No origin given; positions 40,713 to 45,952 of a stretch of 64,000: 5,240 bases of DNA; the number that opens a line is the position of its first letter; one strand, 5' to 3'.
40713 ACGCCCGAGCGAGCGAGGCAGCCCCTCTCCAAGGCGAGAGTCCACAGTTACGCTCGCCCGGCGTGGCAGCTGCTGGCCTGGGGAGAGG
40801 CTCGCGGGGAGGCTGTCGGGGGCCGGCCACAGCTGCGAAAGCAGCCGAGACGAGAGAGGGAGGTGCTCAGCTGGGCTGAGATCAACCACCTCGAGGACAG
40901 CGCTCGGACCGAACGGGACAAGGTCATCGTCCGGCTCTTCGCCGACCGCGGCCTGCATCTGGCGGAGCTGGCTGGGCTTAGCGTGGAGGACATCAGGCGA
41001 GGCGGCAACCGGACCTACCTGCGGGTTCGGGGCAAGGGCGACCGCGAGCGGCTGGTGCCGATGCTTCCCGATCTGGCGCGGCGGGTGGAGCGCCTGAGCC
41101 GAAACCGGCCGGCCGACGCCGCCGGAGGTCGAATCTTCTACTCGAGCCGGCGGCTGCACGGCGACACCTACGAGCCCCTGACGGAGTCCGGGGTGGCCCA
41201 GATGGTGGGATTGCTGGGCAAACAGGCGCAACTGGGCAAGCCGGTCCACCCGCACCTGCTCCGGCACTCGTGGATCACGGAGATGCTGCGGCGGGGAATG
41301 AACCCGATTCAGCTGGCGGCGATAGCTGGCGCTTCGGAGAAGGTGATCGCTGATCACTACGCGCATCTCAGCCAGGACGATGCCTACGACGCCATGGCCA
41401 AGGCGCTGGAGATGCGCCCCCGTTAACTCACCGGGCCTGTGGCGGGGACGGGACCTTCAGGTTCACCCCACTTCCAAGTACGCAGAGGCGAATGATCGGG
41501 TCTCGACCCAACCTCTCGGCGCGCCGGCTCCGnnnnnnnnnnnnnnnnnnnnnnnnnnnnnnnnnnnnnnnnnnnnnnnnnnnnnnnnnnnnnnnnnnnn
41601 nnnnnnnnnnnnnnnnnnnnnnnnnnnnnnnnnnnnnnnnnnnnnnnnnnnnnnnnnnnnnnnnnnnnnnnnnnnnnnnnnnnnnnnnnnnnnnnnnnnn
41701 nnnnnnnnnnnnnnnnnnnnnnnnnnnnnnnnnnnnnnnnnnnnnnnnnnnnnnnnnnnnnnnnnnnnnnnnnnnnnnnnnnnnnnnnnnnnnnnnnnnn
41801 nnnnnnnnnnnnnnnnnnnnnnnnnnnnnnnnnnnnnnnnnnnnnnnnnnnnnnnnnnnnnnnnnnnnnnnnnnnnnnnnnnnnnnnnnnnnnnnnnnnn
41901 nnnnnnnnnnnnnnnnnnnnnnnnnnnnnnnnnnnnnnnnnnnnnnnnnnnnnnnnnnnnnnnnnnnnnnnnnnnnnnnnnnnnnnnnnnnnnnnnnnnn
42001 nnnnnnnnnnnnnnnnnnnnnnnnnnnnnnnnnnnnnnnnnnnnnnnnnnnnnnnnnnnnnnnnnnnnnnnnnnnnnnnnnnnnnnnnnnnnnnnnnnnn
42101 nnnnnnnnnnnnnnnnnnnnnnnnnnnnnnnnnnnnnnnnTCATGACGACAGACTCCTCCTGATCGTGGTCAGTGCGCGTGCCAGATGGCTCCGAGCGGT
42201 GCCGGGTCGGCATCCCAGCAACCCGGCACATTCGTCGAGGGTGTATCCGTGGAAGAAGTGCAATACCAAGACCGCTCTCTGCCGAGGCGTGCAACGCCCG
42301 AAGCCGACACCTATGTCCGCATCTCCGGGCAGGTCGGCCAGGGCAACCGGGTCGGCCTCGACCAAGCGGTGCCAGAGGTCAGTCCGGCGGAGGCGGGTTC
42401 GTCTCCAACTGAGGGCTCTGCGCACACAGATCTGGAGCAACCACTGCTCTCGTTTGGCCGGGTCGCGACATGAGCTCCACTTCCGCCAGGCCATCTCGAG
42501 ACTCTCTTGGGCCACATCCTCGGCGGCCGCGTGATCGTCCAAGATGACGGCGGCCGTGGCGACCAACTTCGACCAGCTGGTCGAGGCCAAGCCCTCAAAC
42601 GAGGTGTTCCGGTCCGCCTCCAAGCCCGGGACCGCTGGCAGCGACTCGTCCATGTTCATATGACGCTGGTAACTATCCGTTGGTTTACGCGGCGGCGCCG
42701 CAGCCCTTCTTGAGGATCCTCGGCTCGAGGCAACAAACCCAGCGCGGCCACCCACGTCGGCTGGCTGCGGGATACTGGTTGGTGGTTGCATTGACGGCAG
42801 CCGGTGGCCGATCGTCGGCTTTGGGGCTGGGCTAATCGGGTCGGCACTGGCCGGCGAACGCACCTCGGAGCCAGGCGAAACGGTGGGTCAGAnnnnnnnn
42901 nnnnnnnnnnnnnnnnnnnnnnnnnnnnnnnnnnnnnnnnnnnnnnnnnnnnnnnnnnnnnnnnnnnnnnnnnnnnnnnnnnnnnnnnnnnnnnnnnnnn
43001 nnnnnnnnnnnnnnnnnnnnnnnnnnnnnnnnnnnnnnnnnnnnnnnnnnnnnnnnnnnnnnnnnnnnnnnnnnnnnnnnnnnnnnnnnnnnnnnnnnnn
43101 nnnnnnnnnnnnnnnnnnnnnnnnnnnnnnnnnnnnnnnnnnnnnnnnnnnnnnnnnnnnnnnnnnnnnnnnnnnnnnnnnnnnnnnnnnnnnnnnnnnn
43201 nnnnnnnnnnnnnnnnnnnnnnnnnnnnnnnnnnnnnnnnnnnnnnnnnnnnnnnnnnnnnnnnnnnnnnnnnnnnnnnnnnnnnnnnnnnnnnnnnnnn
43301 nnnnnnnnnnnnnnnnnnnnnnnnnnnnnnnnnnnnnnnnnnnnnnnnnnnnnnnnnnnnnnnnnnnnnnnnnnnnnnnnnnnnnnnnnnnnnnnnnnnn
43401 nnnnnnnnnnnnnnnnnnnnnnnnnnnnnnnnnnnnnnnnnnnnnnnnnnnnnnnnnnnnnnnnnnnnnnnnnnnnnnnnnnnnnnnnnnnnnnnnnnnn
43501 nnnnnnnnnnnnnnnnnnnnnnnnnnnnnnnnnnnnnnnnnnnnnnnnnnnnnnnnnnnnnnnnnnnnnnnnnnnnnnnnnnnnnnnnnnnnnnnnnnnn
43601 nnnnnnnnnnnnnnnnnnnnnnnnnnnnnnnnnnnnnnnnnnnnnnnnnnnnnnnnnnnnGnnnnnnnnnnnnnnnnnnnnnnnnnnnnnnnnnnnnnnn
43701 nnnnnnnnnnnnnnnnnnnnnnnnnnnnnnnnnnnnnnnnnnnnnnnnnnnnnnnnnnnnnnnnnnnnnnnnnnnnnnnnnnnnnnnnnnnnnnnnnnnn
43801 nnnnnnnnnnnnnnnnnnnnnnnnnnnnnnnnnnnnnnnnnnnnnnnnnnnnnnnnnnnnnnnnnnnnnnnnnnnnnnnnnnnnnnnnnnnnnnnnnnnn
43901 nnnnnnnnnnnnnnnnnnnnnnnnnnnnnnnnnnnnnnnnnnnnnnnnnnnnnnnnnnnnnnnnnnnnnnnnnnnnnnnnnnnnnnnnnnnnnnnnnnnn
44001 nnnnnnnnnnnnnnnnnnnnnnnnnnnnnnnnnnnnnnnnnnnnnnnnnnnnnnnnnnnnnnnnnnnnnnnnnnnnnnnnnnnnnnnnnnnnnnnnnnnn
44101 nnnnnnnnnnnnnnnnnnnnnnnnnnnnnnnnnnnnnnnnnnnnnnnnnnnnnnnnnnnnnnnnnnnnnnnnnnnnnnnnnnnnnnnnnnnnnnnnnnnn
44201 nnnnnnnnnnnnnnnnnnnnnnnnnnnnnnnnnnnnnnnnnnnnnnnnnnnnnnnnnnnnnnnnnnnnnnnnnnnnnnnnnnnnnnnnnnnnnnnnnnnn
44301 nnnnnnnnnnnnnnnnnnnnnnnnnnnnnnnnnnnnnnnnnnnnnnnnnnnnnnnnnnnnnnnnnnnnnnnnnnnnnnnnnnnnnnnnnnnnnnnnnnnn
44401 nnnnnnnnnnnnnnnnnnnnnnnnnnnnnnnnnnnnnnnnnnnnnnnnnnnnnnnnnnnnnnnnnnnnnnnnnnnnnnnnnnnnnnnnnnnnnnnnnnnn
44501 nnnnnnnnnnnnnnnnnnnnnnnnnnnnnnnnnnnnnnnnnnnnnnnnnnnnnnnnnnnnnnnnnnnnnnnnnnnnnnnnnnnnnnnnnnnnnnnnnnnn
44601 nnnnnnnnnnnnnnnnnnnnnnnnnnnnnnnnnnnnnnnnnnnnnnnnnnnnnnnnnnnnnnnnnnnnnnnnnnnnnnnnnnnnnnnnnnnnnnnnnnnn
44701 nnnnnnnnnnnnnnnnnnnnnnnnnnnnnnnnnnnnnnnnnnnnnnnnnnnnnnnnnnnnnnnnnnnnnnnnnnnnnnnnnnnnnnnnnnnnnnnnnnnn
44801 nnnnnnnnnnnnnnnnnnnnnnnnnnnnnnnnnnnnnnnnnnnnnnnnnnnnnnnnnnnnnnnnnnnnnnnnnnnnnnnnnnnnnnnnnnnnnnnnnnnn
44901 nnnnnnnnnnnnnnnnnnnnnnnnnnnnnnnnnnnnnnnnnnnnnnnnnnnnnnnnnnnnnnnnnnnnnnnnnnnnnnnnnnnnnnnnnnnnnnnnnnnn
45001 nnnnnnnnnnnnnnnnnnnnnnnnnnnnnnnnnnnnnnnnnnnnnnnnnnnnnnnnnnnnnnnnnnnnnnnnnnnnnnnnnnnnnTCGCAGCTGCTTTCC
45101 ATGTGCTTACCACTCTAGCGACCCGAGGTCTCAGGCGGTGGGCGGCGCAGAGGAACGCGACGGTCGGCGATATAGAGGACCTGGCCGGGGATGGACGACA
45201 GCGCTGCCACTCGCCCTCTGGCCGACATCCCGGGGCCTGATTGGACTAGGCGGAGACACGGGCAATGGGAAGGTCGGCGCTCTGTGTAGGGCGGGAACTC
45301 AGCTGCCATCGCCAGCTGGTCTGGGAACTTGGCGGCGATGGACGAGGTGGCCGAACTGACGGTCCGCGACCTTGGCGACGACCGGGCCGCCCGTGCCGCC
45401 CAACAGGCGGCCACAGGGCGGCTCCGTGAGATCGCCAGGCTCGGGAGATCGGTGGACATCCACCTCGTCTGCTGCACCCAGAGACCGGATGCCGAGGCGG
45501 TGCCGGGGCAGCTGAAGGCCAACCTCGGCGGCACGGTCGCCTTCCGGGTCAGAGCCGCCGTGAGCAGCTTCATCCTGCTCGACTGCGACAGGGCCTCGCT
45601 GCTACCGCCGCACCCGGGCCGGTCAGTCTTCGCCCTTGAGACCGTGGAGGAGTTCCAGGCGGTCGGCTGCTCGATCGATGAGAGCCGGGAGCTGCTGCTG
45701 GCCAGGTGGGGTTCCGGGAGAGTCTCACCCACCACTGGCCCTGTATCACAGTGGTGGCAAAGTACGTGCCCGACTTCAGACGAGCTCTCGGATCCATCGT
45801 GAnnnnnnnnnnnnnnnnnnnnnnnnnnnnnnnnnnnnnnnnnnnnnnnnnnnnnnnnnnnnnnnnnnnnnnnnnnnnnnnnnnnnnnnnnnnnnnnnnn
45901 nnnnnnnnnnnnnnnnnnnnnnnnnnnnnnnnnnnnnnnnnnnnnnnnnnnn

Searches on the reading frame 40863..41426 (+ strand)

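Call 31: search_protein_families(library=pfam, proteins=[window:40863-41426:+], max_evalue=0.01)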
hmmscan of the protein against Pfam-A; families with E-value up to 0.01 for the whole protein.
window:40863-41426:+ (187 aa): 1 family
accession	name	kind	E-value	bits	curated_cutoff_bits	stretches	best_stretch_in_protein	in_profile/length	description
PF00589.27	Phage_integrase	-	2.5e-20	73.4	27.1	1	8-170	13-169/172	Phage integrase family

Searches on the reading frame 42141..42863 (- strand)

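Call 31: search_protein_families(library=pfam, proteins=[window:42141-42863:-], max_evalue=0.01)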
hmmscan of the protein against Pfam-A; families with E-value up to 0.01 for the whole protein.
window:42141-42863:- (240 aa): 4 families
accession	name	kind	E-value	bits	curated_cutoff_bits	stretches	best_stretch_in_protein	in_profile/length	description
PF08281.18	Sigma70_r4_2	-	1.6e-11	44.1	25.7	1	192-232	12-52/54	Sigma-70, region 4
PF04545.22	Sigma70_r4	-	7.5e-08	32.2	24.1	1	192-235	6-49/50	Sigma-70, region 4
PF04542.20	Sigma70_r2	-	4.7e-06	26.7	24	1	100-158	9-69/71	Sigma-70 region 2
PF07638.17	Sigma70_ECF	-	0.004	17.5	21.1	1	188-237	133-182/185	ECF sigma factor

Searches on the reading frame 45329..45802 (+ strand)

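Call 31: search_protein_families(library=pfam, proteins=[window:45329-45802:+], max_evalue=0.01)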
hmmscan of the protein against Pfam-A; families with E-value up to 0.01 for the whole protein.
window:45329-45802:+ (157 aa): 1 family
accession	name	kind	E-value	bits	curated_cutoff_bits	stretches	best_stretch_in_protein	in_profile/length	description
PF01580.24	FtsK_SpoIIIE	-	0.0011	18.9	24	1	2-53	174-219/221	FtsK/SpoIIIE family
